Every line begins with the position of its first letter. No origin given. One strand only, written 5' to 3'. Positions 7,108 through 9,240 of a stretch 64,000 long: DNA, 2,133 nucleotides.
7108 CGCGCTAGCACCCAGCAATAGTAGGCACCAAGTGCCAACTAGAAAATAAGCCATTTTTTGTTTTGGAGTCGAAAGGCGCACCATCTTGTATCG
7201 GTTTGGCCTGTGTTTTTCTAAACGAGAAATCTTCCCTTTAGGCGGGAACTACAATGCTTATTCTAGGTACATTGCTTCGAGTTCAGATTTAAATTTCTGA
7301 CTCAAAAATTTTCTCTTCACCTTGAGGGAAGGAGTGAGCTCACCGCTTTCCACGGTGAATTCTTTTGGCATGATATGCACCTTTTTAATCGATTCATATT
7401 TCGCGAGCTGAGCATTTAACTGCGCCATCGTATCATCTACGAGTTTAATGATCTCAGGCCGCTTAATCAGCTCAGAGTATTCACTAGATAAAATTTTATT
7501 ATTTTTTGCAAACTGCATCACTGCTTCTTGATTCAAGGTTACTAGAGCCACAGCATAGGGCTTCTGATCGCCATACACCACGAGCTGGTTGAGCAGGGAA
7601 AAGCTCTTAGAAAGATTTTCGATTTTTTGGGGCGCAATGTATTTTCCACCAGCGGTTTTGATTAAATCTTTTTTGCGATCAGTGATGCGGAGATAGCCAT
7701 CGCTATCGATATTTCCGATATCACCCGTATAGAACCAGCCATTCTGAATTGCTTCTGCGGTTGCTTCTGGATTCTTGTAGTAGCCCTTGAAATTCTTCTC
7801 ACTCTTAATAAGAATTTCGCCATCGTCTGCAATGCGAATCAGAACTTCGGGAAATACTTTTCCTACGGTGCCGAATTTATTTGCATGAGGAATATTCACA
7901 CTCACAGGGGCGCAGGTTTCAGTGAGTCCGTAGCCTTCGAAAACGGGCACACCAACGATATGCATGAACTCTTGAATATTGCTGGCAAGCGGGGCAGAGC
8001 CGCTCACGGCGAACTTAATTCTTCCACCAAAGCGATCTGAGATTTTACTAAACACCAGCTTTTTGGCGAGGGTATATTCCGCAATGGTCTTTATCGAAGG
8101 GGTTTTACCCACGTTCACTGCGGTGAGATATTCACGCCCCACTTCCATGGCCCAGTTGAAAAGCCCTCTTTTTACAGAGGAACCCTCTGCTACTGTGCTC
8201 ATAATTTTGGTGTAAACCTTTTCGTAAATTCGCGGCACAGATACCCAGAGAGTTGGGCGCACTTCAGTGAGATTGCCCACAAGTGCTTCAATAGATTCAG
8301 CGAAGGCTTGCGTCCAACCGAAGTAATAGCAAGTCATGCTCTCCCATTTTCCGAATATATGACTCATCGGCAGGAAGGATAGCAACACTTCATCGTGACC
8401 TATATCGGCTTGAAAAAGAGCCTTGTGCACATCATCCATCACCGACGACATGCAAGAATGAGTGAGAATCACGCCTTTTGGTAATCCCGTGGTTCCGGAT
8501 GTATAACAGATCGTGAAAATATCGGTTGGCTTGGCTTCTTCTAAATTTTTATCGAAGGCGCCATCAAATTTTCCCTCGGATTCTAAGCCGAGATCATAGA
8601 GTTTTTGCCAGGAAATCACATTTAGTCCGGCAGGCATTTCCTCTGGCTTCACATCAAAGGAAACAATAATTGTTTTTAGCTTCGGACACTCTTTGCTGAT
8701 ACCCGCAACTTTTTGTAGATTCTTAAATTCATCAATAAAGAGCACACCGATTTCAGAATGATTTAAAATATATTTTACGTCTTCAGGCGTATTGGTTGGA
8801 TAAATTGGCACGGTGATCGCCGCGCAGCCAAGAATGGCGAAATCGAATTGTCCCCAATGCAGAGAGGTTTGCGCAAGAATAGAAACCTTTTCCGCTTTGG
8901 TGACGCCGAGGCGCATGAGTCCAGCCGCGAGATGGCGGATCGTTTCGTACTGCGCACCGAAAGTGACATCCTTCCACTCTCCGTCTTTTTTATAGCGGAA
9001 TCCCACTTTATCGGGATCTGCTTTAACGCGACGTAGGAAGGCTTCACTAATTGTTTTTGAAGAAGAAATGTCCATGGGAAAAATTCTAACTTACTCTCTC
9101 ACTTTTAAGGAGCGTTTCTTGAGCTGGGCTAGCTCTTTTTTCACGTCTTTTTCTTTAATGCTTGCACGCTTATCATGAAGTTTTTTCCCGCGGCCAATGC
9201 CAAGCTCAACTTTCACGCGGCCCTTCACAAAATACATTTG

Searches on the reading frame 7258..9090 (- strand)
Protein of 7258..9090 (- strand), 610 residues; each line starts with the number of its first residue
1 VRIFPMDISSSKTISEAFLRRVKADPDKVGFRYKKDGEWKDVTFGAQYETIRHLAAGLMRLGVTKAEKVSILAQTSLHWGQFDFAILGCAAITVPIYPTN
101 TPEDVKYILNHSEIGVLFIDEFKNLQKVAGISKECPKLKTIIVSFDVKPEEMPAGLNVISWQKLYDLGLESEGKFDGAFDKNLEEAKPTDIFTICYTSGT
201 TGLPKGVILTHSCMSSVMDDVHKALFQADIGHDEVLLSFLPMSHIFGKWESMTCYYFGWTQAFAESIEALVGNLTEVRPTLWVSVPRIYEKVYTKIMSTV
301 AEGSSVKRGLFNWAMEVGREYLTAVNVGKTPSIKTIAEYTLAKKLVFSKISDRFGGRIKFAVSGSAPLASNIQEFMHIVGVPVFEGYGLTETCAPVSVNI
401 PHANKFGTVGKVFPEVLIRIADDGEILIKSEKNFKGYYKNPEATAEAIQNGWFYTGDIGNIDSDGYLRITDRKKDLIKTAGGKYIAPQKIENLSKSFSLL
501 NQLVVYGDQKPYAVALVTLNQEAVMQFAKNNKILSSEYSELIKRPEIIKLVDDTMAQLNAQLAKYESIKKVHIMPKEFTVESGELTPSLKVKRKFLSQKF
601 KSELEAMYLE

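Call 67: search_protein_families(library=pfam, proteins=[window:7258-9090:-], max_evalue=0.00001)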
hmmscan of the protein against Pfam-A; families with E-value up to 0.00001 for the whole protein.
window:7258-9090:- (610 aa): 2 families
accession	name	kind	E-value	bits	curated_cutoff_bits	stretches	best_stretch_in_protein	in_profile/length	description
PF00501.34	AMP-binding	-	1.3e-69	235.3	29.9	1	20-438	3-384/384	AMP-binding enzyme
PF23562.2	AMP-binding_C_3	-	6.9e-09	36.6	20.8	1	475-608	2-120/124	AMP-binding enzyme C-terminal domain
